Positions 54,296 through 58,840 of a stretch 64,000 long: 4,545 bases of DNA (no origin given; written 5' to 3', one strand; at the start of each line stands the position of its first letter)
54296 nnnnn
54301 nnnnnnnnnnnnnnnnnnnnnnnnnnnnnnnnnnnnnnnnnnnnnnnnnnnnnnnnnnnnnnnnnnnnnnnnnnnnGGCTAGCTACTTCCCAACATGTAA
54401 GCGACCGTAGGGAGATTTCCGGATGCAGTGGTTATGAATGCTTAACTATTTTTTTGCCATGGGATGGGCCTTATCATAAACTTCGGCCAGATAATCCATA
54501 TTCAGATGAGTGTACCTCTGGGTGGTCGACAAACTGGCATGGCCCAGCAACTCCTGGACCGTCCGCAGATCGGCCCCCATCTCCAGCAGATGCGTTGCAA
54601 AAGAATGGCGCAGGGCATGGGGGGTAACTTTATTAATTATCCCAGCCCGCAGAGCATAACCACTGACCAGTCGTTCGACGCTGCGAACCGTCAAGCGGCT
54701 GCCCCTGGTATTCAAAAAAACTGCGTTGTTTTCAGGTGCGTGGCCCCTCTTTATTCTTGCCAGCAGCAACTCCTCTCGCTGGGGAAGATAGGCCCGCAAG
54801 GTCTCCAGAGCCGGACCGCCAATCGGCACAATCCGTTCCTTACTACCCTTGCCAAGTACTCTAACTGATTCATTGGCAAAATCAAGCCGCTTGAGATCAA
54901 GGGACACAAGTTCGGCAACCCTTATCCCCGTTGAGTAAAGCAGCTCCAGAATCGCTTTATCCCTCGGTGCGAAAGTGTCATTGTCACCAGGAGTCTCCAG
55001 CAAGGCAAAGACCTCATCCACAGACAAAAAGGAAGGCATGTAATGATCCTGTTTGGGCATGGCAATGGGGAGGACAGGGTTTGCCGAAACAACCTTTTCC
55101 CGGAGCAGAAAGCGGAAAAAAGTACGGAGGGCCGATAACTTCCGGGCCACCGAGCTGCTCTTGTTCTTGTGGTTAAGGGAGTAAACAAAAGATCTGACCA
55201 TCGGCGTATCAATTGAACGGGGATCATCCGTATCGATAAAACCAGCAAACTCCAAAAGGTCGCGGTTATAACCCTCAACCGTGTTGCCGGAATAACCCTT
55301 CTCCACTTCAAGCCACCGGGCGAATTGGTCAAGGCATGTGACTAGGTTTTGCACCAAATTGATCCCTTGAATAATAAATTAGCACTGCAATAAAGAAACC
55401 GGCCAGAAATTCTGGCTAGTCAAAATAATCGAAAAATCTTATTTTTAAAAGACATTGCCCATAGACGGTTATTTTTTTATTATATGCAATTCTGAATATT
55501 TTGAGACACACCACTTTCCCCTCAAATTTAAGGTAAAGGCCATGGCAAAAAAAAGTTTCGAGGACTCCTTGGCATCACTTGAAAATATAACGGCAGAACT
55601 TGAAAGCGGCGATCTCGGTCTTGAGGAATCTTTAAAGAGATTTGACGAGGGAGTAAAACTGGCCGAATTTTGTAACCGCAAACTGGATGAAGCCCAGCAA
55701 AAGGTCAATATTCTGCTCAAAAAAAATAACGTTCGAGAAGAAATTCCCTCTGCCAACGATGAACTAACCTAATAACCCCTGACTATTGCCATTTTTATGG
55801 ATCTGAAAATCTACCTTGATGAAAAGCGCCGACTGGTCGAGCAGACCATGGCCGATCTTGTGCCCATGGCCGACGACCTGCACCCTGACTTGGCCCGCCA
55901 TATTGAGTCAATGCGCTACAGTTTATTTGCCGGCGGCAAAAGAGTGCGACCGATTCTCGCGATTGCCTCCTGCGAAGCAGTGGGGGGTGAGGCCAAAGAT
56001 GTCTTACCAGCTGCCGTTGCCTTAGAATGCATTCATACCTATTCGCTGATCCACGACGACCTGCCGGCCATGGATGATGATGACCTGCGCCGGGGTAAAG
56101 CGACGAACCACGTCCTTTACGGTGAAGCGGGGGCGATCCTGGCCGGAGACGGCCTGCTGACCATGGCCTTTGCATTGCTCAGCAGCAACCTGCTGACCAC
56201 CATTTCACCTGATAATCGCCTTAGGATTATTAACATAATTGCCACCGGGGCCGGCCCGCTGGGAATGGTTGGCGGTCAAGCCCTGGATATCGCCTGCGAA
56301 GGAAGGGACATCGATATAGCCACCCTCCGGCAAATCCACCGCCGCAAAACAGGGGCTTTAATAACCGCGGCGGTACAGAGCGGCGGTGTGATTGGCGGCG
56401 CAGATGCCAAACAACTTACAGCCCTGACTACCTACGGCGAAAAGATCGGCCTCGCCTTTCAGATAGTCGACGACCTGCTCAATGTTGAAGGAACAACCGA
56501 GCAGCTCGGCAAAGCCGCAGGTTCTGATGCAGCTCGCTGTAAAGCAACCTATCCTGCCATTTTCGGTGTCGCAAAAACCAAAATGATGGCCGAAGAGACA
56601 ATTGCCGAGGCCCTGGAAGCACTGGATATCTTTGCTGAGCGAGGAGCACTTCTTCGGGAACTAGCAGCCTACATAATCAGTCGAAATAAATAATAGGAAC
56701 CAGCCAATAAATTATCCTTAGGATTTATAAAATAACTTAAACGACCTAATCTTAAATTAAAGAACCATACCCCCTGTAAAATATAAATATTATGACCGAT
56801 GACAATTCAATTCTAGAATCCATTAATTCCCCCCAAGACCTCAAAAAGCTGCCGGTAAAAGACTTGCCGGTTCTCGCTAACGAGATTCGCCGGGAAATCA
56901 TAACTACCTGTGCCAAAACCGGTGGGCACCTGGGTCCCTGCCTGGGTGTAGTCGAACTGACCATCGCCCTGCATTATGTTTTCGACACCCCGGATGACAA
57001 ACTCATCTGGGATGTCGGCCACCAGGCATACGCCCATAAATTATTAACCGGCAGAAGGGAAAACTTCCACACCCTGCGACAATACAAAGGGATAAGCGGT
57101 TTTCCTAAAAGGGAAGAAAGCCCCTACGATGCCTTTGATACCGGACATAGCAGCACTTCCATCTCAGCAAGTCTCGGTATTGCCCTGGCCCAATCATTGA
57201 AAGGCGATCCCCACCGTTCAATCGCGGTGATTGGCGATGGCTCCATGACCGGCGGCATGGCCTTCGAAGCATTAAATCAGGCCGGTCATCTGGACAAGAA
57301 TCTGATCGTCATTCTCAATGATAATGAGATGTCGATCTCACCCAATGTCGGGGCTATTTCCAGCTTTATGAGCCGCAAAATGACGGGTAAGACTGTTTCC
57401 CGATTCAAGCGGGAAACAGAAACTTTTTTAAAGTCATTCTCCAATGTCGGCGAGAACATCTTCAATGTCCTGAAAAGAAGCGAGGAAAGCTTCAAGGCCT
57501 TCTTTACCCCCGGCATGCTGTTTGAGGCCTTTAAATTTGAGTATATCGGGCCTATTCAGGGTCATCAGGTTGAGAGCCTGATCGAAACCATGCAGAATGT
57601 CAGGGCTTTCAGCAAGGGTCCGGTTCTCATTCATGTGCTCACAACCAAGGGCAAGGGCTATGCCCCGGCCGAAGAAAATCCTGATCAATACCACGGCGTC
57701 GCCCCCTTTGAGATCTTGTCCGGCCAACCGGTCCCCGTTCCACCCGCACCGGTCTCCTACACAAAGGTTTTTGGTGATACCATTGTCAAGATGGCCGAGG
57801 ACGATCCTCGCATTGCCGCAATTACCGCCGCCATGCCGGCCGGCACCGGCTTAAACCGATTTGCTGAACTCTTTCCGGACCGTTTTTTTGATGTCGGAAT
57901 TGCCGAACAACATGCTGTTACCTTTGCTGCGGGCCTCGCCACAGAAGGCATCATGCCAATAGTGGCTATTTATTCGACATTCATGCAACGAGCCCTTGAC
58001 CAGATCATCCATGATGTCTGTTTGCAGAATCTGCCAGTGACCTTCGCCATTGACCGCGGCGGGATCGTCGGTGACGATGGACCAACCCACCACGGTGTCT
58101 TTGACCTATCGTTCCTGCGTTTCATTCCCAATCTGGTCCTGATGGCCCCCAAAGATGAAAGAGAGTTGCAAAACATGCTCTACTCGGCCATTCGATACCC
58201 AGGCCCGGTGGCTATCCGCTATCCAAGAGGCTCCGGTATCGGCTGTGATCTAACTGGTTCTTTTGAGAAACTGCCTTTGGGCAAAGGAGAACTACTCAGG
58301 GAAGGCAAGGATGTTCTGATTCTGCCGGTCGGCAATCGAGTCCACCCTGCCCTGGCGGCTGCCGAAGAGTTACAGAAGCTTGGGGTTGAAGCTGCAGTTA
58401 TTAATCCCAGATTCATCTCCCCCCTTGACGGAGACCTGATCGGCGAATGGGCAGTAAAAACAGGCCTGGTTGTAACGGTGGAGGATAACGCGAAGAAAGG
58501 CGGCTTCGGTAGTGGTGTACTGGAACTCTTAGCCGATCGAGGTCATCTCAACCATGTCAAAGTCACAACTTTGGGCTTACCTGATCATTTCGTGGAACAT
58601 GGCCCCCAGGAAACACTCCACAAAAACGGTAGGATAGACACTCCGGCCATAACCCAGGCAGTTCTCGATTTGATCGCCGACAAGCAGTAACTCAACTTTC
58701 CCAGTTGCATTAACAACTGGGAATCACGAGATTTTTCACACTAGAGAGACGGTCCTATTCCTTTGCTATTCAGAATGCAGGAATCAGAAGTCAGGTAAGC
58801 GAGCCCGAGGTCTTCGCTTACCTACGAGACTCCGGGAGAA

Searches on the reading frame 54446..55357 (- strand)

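Call 78: search_protein_families(library=pfam, proteins=[window:54446-55357:-], max_evalue=0.00001)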
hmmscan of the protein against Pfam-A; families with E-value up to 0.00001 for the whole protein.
window:54446-55357:- (303 aa): 3 families
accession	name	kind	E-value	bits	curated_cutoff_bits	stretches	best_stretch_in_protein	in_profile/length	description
PF00589.27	Phage_integrase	-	4.6e-47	160.4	27.1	1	110-287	2-170/172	Phage integrase family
PF02899.23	Phage_int_SAM_1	-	2.6e-19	69.7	22.3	1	9-88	1-83/83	Phage integrase, N-terminal SAM-like domain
PF13495.12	Phage_int_SAM_4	-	4.3e-07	30.7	27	1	9-88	2-82/85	Phage integrase, N-terminal SAM-like domain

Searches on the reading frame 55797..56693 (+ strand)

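Call 78: search_protein_families(library=pfam, proteins=[window:55797-56693:+], max_evalue=0.00001)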
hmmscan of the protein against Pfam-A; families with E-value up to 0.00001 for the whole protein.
window:55797-56693:+ (298 aa): 1 family
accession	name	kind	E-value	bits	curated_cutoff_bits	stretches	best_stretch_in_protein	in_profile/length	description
PF00348.22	polyprenyl_synt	-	7.7e-59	199.4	27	1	37-273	6-234/251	Polyprenyl synthetase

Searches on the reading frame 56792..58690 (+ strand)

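Call 78: search_protein_families(library=pfam, proteins=[window:56792-58690:+], max_evalue=0.00001)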
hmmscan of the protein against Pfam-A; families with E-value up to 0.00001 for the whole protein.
window:56792-58690:+ (632 aa): 5 families
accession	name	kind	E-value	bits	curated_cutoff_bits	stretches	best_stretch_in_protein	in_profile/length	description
PF13292.11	DXP_synthase_N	-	3.1e-124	414.1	21.2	1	8-284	1-274/274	1-deoxy-D-xylulose-5-phosphate synthase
PF02779.29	Transket_pyr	-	3.9e-50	170.3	27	1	321-480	3-170/174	Transketolase, pyrimidine binding domain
PF02780.25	Transketolase_C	-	6.4e-31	107.3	25.9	1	497-619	1-123/124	Transketolase, C-terminal domain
PF00456.26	Transketolase_N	-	2.1e-09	37.2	22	0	45-187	23-192/334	Transketolase, thiamine diphosphate binding domain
PF00676.26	E1_dh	-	6.8e-06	25.7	22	0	122-185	105-168/300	Dehydrogenase E1 component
